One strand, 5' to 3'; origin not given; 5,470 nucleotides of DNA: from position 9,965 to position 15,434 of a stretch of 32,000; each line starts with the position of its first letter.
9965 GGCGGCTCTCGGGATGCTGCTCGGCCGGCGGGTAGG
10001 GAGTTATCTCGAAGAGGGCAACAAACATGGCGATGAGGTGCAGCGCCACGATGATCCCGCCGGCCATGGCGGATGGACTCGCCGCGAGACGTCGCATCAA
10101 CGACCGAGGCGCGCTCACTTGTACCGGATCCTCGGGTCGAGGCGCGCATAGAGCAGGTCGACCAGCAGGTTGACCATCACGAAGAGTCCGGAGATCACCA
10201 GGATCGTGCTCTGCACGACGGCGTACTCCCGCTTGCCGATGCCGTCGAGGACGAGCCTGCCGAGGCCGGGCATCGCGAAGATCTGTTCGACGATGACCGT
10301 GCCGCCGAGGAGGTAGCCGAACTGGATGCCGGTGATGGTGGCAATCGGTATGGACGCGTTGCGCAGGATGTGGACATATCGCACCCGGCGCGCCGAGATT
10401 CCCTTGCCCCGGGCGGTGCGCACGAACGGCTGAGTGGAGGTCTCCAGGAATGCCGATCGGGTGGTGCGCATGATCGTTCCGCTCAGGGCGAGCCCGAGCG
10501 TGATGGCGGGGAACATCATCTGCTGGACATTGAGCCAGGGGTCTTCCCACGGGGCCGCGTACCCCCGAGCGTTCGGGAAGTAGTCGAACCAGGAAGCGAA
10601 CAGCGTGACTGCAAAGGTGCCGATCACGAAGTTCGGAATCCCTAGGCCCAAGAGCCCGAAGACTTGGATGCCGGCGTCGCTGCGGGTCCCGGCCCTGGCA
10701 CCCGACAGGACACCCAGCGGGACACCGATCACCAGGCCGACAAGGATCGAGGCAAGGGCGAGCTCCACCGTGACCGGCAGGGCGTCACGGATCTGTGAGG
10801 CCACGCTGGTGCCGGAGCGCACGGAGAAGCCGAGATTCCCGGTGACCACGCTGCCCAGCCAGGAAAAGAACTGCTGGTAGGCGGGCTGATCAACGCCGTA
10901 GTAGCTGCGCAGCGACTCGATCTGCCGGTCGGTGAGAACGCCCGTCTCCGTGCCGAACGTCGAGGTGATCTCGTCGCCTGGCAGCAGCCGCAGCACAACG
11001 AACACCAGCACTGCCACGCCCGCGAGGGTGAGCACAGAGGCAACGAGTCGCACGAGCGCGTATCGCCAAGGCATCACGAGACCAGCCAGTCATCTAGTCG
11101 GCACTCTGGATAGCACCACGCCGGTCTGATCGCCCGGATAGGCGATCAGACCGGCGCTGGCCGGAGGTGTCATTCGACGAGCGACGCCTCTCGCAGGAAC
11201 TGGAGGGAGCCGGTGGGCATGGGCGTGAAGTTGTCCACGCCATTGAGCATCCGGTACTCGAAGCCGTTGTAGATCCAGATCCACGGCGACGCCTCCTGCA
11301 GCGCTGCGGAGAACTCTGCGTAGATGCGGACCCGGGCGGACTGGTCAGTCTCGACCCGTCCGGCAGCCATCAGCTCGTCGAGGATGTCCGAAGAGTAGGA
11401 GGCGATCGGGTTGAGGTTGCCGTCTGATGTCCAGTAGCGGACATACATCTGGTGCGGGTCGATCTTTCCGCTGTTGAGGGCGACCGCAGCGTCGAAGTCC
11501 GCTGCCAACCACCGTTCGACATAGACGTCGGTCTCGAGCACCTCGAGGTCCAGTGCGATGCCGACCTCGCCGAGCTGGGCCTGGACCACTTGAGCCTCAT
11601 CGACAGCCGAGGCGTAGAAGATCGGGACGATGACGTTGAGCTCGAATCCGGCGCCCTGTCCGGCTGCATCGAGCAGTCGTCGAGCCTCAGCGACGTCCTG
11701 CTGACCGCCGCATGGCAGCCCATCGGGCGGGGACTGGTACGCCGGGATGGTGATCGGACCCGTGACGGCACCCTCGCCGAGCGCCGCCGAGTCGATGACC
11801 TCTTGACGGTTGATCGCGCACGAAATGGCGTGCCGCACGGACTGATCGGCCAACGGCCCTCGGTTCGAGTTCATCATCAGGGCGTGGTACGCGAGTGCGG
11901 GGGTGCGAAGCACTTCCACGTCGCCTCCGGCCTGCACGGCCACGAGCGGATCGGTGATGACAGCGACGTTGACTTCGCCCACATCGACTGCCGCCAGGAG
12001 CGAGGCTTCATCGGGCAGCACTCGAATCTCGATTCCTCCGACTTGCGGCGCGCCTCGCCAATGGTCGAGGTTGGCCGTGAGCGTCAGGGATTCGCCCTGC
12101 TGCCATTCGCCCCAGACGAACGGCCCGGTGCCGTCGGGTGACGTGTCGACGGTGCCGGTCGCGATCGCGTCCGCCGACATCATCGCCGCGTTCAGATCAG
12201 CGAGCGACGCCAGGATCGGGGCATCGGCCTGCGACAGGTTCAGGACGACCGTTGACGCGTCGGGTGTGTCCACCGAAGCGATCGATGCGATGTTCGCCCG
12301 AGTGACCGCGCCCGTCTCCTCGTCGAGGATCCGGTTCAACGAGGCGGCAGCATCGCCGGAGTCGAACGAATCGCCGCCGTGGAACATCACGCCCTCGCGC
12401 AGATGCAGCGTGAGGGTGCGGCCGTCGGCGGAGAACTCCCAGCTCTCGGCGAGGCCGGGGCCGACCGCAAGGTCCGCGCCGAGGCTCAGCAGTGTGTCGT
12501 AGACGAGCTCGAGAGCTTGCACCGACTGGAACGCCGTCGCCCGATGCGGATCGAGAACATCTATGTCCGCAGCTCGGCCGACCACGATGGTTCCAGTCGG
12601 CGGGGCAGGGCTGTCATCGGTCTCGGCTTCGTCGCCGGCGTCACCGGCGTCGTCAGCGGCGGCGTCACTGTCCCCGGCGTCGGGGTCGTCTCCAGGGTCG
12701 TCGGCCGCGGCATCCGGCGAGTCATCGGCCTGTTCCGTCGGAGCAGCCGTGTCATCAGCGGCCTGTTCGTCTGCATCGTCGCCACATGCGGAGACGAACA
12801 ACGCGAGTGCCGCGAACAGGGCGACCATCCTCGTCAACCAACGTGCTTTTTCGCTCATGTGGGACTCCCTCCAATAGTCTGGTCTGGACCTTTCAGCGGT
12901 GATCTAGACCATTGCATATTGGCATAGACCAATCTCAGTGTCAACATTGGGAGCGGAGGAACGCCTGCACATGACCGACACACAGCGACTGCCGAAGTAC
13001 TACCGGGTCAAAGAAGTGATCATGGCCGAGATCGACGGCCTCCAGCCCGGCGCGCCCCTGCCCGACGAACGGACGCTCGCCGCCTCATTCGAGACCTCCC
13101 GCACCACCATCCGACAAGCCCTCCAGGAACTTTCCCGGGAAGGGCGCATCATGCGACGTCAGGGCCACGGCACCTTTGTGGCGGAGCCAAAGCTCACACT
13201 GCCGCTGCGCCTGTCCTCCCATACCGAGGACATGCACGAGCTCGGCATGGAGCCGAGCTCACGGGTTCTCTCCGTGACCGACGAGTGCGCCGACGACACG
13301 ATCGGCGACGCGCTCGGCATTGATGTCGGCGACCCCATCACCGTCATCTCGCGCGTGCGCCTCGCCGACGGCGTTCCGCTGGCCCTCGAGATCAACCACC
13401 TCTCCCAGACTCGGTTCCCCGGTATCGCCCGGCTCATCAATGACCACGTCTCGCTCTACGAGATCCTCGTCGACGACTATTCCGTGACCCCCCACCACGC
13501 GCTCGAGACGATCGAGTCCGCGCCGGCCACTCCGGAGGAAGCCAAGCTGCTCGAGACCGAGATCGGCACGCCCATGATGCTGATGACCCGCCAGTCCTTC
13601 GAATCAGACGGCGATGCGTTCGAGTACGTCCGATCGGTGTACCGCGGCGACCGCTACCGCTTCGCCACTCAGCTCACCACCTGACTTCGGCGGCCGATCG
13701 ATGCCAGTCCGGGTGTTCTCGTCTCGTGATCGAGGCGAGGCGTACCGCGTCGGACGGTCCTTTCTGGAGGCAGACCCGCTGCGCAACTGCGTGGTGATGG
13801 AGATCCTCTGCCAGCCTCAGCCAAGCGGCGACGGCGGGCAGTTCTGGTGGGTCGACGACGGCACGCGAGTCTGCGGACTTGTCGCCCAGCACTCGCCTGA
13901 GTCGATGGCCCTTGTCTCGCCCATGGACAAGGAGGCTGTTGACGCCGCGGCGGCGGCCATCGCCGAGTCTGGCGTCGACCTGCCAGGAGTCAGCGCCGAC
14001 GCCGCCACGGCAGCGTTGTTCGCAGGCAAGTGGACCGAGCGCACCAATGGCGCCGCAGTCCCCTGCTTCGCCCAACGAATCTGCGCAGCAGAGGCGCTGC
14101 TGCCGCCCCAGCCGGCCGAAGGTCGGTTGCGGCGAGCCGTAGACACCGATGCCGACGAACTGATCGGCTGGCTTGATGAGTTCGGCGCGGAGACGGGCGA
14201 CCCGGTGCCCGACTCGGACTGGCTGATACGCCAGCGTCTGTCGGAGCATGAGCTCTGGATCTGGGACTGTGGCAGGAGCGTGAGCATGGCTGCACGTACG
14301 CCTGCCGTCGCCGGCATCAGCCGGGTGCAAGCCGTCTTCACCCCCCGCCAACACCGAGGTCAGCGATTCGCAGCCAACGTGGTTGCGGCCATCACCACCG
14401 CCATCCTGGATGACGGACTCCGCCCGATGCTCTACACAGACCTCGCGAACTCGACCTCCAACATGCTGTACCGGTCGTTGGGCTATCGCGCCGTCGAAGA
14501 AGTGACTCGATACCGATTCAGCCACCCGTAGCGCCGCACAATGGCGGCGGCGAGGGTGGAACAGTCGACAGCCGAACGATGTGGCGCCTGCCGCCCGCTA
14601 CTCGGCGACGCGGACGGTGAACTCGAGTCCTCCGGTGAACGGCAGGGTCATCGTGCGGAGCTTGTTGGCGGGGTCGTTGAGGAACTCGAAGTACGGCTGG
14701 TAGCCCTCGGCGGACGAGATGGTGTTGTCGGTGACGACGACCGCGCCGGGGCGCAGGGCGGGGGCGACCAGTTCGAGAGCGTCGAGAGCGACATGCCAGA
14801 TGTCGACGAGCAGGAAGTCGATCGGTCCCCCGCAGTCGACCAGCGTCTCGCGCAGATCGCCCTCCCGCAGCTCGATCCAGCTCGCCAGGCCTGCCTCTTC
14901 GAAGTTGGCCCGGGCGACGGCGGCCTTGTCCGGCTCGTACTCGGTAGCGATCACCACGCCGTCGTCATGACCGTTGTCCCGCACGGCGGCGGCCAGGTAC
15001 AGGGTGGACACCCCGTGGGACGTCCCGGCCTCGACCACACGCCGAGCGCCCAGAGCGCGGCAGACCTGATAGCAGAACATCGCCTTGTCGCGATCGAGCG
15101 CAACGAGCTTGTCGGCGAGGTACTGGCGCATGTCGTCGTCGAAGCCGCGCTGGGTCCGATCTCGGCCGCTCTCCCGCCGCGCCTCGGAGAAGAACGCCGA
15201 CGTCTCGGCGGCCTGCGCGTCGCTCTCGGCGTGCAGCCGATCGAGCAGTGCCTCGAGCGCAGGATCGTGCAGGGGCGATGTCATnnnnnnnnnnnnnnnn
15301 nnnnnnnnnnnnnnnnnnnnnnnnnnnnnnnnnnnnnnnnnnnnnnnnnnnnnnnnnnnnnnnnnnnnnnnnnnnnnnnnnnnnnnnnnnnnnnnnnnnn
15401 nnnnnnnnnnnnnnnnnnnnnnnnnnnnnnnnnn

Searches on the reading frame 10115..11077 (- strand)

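Call 61: search_protein_families(library=pfam, proteins=[window:10115-11077:-], max_evalue=0.001)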
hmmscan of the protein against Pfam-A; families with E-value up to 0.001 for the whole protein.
window:10115-11077:- (320 aa): 2 families
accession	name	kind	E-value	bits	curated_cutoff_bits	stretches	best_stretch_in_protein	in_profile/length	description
PF00528.27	BPD_transp_1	-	7.5e-32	111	26.4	1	118-318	1-183/184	Binding-protein-dependent transport system inner membrane component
PF19300.4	BPD_transp_1_N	-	9e-08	32.7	23.8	1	5-107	3-114/114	Binding-prot-dependent transport system membrane comp, N-term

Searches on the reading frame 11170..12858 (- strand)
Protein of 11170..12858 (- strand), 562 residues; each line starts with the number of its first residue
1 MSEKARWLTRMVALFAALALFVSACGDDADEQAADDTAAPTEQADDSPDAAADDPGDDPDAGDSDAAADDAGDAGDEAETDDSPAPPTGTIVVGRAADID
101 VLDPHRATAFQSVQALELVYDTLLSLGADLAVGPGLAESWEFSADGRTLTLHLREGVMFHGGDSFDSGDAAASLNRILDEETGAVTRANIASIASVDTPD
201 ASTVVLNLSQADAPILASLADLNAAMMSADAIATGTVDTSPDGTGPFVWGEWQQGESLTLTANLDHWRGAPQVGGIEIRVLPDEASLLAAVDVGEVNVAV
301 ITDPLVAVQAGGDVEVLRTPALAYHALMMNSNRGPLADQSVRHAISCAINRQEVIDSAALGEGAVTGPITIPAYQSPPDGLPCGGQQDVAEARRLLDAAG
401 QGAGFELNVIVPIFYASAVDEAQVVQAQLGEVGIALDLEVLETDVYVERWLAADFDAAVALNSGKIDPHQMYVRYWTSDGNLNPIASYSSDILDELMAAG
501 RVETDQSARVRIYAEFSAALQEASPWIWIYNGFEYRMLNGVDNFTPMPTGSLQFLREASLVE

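Call 61: search_protein_families(library=pfam, proteins=[window:11170-12858:-], max_evalue=0.001)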
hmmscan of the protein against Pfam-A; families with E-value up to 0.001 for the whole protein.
window:11170-12858:- (562 aa): 1 family
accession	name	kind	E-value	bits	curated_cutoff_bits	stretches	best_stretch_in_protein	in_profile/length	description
PF00496.27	SBP_bac_5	-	1.1e-71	242.3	32.4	1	132-481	2-365/368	Bacterial extracellular solute-binding proteins, family 5 Middle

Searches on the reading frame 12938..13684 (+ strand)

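Call 61: search_protein_families(library=pfam, proteins=[window:12938-13684:+], max_evalue=0.001)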
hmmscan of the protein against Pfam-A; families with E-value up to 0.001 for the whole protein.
window:12938-13684:+ (248 aa): 2 families
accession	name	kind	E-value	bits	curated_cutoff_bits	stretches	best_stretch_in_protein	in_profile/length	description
PF07702.18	UTRA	-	7.8e-38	129.9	23.8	1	102-241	2-141/141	UTRA domain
PF00392.27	GntR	-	6.4e-17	61.4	27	1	23-81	4-64/64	Bacterial regulatory proteins, gntR family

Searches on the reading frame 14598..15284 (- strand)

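Call 61: search_protein_families(library=pfam, proteins=[window:14598-15284:-], max_evalue=0.001)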
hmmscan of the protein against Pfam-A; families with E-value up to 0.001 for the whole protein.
window:14598-15284:- (228 aa): 5 families
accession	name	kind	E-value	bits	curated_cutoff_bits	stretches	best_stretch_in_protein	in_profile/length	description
PF13578.12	Methyltransf_24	-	3e-18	67.1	26.3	1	84-187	1-104/105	Methyltransferase domain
PF01596.23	Methyltransf_3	-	8.5e-10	38.7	22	1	62-188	27-155/204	O-methyltransferase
PF07279.17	DUF1442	-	0.00032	20.5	27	1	153-223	114-184/218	Protein of unknown function (DUF1442)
PF08704.16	GCD14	-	0.00042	20.5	26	1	81-161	42-120/247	tRNA methyltransferase complex GCD14 subunit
PF13649.12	Methyltransf_25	-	0.00092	20.3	27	0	83-179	1-95/97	Methyltransferase domain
